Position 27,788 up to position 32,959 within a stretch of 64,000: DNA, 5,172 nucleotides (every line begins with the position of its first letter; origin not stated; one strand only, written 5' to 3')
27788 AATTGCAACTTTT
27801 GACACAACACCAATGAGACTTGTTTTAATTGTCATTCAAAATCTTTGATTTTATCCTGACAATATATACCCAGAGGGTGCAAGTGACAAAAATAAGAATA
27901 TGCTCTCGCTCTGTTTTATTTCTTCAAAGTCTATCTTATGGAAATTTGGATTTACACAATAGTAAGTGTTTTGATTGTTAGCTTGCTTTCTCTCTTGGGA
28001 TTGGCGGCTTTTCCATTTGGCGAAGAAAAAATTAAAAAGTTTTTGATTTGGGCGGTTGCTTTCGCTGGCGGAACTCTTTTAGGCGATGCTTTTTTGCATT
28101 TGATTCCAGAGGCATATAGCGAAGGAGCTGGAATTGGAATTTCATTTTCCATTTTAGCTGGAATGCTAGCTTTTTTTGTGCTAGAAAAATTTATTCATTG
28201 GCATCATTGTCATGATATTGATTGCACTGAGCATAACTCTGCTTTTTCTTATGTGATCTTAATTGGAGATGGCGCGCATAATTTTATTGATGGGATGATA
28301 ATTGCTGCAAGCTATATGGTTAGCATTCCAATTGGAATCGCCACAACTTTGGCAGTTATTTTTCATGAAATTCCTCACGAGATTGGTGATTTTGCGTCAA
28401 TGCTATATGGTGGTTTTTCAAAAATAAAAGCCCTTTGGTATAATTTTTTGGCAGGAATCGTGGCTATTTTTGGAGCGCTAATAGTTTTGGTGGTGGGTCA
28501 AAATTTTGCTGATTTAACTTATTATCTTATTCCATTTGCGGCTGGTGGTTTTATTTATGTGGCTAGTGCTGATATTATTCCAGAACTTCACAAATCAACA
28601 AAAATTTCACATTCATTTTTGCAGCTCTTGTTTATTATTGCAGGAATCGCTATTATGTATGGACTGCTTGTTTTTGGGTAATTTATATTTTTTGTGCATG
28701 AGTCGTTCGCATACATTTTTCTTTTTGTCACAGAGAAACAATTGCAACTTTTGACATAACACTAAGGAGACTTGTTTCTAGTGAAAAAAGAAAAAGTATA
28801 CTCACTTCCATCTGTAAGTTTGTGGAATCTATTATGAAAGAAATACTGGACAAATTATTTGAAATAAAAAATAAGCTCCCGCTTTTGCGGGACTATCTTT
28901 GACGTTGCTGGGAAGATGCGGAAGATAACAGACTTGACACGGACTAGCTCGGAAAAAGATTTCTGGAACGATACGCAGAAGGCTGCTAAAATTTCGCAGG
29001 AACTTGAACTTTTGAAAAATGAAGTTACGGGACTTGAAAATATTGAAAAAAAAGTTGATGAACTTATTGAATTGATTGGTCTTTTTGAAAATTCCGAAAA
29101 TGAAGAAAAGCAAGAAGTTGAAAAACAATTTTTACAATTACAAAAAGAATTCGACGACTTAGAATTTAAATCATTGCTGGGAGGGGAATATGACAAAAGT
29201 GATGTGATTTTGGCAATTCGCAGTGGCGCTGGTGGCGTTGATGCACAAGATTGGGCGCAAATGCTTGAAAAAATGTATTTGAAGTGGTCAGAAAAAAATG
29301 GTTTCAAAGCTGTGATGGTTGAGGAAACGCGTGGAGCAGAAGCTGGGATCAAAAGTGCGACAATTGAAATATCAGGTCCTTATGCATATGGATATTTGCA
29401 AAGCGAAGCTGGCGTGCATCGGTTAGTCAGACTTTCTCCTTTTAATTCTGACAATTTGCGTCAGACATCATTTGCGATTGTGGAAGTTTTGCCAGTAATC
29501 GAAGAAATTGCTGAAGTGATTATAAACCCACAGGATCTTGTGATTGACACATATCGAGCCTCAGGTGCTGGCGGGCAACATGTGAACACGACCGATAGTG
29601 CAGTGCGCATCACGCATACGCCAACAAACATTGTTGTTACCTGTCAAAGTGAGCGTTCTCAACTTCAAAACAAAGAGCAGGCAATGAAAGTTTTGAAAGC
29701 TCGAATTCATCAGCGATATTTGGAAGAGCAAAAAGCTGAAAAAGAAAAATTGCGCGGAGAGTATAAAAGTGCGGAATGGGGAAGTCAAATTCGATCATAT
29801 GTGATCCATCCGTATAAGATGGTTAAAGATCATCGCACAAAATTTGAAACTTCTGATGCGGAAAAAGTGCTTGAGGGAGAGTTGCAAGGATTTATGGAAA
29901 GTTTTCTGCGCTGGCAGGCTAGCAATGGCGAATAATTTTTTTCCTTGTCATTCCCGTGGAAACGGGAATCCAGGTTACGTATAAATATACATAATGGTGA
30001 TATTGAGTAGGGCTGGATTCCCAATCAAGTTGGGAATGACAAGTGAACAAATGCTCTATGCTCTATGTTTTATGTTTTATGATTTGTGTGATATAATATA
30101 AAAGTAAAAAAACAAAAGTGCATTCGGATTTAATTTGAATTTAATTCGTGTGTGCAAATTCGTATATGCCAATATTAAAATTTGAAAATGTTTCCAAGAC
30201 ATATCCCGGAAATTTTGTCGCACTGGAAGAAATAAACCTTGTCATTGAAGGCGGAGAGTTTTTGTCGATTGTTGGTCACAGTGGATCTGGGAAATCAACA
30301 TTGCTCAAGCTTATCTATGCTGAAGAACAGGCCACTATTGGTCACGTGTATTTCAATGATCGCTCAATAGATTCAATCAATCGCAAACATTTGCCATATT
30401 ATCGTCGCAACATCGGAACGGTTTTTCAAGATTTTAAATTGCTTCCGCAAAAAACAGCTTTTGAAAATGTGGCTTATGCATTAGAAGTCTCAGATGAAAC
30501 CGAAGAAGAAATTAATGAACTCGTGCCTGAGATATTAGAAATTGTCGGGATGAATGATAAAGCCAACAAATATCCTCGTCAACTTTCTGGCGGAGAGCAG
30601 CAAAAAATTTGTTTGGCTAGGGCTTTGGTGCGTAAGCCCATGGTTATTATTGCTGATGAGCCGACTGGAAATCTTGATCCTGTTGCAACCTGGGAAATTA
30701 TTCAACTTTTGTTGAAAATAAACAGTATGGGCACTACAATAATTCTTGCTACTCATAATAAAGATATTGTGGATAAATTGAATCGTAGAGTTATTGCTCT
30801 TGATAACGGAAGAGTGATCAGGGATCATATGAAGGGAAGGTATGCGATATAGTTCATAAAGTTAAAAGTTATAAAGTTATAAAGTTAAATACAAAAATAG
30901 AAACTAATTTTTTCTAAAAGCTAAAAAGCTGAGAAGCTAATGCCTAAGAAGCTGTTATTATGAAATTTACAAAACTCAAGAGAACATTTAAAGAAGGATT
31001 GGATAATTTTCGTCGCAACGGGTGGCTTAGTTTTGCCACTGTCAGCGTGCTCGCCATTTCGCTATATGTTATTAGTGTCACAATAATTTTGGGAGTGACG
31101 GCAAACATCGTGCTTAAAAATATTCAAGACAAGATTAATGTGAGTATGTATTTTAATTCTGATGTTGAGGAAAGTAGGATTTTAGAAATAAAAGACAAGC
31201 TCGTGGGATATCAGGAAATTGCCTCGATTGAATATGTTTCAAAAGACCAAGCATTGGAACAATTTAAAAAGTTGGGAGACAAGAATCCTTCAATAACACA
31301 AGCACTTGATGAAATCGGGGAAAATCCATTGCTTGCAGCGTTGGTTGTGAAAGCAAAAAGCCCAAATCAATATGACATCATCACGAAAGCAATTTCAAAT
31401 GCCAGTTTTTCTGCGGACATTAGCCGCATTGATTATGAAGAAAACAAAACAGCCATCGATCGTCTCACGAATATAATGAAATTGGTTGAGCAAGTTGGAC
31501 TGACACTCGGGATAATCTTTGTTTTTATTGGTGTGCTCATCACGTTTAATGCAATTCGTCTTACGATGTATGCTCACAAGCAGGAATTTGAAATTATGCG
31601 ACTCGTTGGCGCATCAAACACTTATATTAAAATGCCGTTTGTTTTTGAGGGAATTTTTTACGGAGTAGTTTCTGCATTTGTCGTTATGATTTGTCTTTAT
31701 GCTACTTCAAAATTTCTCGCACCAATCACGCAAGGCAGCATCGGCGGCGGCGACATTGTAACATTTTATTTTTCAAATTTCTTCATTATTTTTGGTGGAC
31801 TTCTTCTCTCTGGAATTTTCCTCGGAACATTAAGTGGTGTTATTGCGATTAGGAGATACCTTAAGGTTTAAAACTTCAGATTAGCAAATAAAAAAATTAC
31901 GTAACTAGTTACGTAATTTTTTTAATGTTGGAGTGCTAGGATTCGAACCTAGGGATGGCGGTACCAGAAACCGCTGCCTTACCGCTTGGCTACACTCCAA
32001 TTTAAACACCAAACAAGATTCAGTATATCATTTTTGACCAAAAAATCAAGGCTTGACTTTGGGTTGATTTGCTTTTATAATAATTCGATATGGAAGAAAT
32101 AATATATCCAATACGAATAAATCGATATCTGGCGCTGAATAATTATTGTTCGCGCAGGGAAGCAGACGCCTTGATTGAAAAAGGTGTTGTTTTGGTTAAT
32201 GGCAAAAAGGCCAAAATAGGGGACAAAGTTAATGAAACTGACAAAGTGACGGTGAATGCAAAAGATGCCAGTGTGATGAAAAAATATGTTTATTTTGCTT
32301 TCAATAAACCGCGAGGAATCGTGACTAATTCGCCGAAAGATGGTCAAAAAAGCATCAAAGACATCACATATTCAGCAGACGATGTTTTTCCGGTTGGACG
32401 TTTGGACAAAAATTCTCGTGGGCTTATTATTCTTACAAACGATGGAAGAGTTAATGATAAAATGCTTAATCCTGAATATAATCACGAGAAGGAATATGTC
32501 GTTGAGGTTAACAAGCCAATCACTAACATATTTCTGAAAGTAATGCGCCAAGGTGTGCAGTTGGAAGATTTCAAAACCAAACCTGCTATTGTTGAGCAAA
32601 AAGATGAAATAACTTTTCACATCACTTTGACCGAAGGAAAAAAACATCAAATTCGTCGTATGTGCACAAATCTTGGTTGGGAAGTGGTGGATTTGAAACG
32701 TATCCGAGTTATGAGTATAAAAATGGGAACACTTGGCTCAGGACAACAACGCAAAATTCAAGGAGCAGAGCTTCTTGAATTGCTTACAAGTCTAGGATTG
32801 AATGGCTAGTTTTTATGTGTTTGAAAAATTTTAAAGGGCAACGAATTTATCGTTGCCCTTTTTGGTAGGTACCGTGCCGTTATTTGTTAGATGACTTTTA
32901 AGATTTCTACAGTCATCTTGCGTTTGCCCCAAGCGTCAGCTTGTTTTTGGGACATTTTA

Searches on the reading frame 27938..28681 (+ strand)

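Call 68: search_protein_families(library=pfam, max_evalue=0.00001, proteins=[window:27938-28681:+])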
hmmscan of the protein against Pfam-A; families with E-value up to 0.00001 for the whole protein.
window:27938-28681:+ (247 aa): 1 family
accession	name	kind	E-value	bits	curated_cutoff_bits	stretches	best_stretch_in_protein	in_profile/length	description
PF02535.28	Zip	-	8.8e-47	160.3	35.1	2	90-243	165-322/323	ZIP Zinc transporter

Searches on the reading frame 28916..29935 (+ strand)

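Call 68: search_protein_families(library=pfam, max_evalue=0.00001, proteins=[window:28916-29935:+])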
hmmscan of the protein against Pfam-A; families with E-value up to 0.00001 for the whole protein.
window:28916-29935:+ (339 aa): 2 families
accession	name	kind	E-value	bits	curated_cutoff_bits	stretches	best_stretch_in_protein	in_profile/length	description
PF03462.23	PCRF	-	1.7e-50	172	24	1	3-189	4-194/194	PCRF domain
PF00472.26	RF-1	-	1.2e-42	145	35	1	200-307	4-116/116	RF-1 domain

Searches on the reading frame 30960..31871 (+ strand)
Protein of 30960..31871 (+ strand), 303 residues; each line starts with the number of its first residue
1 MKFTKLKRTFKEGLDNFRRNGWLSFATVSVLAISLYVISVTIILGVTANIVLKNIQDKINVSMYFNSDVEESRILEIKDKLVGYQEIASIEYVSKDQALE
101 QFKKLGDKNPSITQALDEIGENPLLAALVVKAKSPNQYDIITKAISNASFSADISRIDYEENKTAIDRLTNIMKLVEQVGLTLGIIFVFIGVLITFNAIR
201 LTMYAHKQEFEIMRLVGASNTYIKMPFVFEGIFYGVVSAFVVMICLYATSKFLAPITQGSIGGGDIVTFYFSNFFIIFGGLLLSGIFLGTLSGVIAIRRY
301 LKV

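Call 68: search_protein_families(library=pfam, max_evalue=0.00001, proteins=[window:30960-31871:+])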
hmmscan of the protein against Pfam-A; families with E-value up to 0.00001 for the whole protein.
window:30960-31871:+ (303 aa): 2 families
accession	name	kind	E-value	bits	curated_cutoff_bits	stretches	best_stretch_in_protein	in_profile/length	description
PF18075.7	FtsX_ECD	-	1.1e-16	61.6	23.5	1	60-147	2-89/96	FtsX extracellular domain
PF02687.27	FtsX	-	3.9e-11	43.5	25.5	1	183-300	3-115/120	FtsX-like permease C-terminal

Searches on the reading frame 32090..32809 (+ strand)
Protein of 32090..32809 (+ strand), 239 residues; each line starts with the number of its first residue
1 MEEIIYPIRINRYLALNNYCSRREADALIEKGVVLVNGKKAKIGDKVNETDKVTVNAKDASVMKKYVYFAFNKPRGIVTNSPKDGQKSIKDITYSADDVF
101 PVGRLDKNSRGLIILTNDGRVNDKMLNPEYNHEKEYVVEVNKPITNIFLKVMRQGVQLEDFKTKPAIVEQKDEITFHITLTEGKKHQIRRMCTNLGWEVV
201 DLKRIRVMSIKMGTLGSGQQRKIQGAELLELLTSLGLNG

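Call 68: search_protein_families(library=pfam, max_evalue=0.00001, proteins=[window:32090-32809:+])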
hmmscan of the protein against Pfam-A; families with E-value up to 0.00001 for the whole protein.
window:32090-32809:+ (239 aa): 2 families
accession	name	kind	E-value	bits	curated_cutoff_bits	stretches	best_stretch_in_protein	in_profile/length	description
PF00849.27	PseudoU_synth_2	-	6.5e-20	72.3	26.8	1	68-192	2-150/152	RNA pseudouridylate synthase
PF01479.30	S4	-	2.7e-08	33.8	22.8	1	9-53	2-48/48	S4 domain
